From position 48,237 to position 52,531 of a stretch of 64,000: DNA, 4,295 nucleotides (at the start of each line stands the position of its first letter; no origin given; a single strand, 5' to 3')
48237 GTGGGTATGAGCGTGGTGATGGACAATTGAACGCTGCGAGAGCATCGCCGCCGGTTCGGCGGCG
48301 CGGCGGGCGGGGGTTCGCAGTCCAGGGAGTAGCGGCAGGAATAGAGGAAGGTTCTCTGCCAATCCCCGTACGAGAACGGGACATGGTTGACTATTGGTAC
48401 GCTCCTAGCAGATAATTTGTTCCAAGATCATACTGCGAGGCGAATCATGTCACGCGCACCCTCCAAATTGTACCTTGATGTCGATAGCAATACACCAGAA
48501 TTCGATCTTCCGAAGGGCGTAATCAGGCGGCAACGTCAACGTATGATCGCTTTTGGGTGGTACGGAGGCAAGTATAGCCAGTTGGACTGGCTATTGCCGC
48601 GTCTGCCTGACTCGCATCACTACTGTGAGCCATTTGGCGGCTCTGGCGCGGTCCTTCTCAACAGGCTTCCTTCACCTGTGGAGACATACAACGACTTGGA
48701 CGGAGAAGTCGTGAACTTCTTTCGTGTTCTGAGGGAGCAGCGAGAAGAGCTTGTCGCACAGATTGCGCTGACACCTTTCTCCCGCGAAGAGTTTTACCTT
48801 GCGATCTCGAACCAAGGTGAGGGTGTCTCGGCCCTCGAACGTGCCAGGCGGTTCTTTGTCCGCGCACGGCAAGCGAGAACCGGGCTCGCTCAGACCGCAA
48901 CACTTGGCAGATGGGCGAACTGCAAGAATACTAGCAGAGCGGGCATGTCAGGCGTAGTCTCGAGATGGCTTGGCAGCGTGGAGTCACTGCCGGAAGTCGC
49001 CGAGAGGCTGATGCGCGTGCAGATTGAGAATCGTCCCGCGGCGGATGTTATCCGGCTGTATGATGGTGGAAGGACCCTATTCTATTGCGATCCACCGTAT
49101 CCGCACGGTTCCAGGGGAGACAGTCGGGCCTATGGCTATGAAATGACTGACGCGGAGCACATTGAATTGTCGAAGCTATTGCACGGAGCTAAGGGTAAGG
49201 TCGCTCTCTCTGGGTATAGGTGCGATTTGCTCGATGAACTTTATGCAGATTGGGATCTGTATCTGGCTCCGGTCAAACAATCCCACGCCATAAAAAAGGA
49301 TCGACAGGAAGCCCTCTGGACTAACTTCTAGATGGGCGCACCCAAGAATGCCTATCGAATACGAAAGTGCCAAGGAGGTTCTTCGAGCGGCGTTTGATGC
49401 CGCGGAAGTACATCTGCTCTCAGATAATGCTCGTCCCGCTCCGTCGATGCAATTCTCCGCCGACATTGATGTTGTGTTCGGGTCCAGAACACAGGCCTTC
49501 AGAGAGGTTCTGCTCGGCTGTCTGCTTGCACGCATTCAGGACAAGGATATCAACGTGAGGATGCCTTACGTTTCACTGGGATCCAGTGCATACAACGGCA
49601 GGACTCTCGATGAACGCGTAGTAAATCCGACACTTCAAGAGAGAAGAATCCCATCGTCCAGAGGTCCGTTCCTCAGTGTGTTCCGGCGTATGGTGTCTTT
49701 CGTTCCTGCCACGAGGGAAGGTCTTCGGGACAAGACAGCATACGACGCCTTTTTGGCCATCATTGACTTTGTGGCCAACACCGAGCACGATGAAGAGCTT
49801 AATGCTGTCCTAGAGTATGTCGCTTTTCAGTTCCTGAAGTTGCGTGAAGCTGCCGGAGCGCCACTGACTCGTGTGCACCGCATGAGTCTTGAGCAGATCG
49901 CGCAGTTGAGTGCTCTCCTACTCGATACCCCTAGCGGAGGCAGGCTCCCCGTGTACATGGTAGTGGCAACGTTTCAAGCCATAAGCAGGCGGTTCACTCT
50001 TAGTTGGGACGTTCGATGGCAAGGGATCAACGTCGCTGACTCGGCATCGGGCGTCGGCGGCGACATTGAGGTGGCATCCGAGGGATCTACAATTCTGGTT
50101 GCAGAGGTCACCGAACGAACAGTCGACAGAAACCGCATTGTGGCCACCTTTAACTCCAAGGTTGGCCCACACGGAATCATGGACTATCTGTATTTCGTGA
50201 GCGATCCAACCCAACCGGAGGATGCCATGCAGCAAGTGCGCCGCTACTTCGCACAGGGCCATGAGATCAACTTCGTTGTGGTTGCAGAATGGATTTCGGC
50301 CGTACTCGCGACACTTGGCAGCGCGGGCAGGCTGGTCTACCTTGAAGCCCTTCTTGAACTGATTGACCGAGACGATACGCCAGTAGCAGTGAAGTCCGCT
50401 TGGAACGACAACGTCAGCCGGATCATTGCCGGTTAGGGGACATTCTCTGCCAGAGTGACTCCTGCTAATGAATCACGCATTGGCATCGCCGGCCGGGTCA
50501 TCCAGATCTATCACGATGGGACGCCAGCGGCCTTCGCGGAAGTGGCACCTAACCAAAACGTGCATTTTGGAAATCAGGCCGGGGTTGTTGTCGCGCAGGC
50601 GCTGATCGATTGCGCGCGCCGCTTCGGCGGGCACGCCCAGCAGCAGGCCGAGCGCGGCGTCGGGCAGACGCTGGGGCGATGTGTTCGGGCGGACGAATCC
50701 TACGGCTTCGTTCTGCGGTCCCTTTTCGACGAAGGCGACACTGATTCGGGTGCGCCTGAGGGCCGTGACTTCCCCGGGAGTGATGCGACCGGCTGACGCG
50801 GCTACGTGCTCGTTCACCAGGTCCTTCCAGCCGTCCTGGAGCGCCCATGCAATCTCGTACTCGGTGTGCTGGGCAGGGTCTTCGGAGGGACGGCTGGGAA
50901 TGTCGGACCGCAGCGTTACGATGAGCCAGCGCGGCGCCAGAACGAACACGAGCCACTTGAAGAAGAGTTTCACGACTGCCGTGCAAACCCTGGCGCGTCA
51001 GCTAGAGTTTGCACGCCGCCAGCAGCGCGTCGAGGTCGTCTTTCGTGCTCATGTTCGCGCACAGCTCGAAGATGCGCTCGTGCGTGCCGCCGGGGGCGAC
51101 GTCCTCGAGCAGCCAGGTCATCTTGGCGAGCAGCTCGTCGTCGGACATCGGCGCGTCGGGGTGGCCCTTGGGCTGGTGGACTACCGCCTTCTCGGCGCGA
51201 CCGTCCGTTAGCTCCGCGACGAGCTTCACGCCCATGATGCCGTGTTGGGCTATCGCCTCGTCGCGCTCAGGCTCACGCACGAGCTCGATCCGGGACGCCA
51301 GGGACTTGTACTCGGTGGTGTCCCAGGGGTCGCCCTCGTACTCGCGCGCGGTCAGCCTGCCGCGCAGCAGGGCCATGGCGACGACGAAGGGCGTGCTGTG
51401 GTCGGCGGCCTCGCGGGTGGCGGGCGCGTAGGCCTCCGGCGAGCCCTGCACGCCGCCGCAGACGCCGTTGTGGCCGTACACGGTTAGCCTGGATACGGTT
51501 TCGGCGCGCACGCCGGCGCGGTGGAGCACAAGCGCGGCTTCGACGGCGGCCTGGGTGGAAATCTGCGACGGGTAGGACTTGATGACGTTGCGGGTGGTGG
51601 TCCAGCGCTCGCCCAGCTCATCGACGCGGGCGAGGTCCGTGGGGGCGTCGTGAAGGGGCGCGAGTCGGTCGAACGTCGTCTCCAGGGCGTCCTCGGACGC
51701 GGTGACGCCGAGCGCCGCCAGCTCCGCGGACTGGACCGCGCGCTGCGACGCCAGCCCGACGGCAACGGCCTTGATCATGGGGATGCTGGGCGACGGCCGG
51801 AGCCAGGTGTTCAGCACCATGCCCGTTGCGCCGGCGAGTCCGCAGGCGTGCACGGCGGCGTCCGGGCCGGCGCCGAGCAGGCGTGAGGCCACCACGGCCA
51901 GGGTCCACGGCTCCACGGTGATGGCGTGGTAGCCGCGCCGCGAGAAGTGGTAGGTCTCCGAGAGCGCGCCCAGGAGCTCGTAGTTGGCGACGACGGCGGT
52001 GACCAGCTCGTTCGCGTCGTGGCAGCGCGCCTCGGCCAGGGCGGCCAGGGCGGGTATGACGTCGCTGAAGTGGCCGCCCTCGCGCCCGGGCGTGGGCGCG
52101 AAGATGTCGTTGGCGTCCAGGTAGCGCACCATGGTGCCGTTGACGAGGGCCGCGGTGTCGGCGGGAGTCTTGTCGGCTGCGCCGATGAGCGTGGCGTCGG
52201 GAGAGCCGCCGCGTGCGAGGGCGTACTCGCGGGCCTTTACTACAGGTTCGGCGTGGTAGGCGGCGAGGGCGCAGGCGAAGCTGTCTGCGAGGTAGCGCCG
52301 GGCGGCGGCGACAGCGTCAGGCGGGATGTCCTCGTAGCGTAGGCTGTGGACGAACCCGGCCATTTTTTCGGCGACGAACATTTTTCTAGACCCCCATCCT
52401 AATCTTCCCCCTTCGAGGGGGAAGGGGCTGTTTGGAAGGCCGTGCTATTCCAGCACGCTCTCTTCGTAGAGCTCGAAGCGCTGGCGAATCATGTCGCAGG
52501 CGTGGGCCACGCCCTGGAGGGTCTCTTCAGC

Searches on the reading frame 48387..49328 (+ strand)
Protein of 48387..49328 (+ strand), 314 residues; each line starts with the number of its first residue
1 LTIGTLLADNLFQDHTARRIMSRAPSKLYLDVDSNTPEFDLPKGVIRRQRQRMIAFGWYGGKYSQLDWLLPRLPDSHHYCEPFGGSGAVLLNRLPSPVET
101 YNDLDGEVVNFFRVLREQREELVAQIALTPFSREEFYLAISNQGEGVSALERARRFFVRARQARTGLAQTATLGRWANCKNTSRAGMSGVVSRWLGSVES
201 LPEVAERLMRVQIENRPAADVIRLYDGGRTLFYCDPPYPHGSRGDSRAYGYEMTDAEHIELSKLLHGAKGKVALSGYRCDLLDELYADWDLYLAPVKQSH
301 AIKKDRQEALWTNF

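Call 3: search_protein_families(library=pfam, proteins=[window:48387-49328:+], max_evalue=0.01)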
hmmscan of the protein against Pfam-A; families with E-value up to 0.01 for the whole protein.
window:48387-49328:+ (314 aa): 1 family
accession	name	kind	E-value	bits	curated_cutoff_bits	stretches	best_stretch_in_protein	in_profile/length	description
PF02086.21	MethyltransfD12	-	7.6e-22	78.7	22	1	58-289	1-242/253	D12 class N6 adenine-specific DNA methyltransferase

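Call 4: search_protein_families(library=padloc, proteins=[window:48387-49328:+], max_evalue=0.01)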
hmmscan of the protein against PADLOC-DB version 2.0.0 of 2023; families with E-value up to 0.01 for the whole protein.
window:48387-49328:+ (314 aa): 14 families
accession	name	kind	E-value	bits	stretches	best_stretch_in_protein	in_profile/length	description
PDLC03244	MTase_II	-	1.3e-56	189.9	1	56-314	31-285/295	Type II methyltransferase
PDLC03253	MTase_II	-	2.5e-25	87.6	1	56-276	7-213/253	Type II methyltransferase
PDLC03294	MTase_II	-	2.3e-21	74.6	1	58-307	10-260/272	Type II methyltransferase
PDLC03247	MTase_II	-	1.4e-19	68.4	1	57-292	7-238/282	Type II methyltransferase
PDLC03729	oMTase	-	1.6e-13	48.8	1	56-168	8-123/275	orphan methyltransferase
PDLC04018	PD-Lambda-5_B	-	8.3e-13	46.3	1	76-310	32-267/291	-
PDLC03735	oMTase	-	7.7e-12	43.2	1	57-293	12-257/284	orphan methyltransferase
PDLC03261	MTase_II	-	3.4e-10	36.9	1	57-298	29-268/643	Type II methyltransferase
PDLC03266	MTase_II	-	3.5e-07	27.9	1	57-239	19-198/285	Type II methyltransferase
PDLC03717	oMTase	-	3.8e-06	24.5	1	60-250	10-194/285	orphan methyltransferase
PDLC03358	MTase_II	-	4.3e-06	24.2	1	77-288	33-247/301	Type II methyltransferase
PDLC03349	MTase_II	-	0.00016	18.9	1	57-126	10-82/374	Type II methyltransferase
PDLC03383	MTase_II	-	0.00017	19.1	1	54-123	20-90/318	Type II methyltransferase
PDLC04019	PD-Lambda-5_B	-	0.00065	17.7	1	78-175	33-135/167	-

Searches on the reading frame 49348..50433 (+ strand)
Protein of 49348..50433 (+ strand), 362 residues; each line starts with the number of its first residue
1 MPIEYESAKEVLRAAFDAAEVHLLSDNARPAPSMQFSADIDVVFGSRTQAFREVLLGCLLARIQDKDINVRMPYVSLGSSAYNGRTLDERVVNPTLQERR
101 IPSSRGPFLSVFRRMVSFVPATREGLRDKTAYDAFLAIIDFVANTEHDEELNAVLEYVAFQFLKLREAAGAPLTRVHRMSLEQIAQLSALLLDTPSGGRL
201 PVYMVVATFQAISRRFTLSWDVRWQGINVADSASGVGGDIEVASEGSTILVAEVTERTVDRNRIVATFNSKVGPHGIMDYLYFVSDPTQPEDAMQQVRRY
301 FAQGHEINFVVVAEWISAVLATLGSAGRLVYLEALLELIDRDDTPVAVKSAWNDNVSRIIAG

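Call 3: search_protein_families(library=pfam, proteins=[window:49348-50433:+], max_evalue=0.01)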
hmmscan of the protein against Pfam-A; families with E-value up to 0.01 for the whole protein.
window:49348-50433:+ (362 aa): 1 family
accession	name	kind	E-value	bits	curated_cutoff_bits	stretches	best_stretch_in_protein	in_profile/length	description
PF09566.16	RE_SacI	-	1.7e-07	31.9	19.3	1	3-283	5-273/276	SacI restriction endonuclease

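Call 4: search_protein_families(library=padloc, proteins=[window:49348-50433:+], max_evalue=0.01)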
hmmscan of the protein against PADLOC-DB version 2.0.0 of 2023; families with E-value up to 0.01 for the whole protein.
window:49348-50433:+ (362 aa): 1 family
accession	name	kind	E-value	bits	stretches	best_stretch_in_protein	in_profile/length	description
PDLC03410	REase_II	-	0.00019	19.2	1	154-317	142-306/355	Type II restriction enzyme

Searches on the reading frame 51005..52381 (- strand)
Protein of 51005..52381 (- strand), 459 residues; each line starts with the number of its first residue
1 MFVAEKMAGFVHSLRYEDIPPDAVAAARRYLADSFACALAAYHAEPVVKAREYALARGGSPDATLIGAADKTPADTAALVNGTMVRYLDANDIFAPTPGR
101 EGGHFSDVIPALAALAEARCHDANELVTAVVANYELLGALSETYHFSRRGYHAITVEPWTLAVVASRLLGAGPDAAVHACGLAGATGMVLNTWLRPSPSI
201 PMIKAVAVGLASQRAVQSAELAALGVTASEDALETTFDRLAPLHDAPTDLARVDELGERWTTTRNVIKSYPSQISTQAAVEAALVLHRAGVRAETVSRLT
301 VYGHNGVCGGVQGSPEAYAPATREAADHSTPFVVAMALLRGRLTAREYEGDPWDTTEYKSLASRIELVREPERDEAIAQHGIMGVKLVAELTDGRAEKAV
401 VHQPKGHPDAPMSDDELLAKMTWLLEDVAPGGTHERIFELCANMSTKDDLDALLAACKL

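Call 16: search_protein_families(library=pfam, proteins=[window:51005-52381:-], max_evalue=0.0001)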
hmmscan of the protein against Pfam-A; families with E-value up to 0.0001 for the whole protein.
window:51005-52381:- (459 aa): 2 families
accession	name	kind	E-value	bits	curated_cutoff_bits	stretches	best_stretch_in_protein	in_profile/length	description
PF03972.19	MmgE_PrpD_N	-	8.2e-50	169.7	32.1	1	5-236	1-228/244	MmgE/PrpD N-terminal domain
PF19305.4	MmgE_PrpD_C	-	4.8e-31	108.3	32.1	1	270-441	1-170/173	MmgE/PrpD C-terminal domain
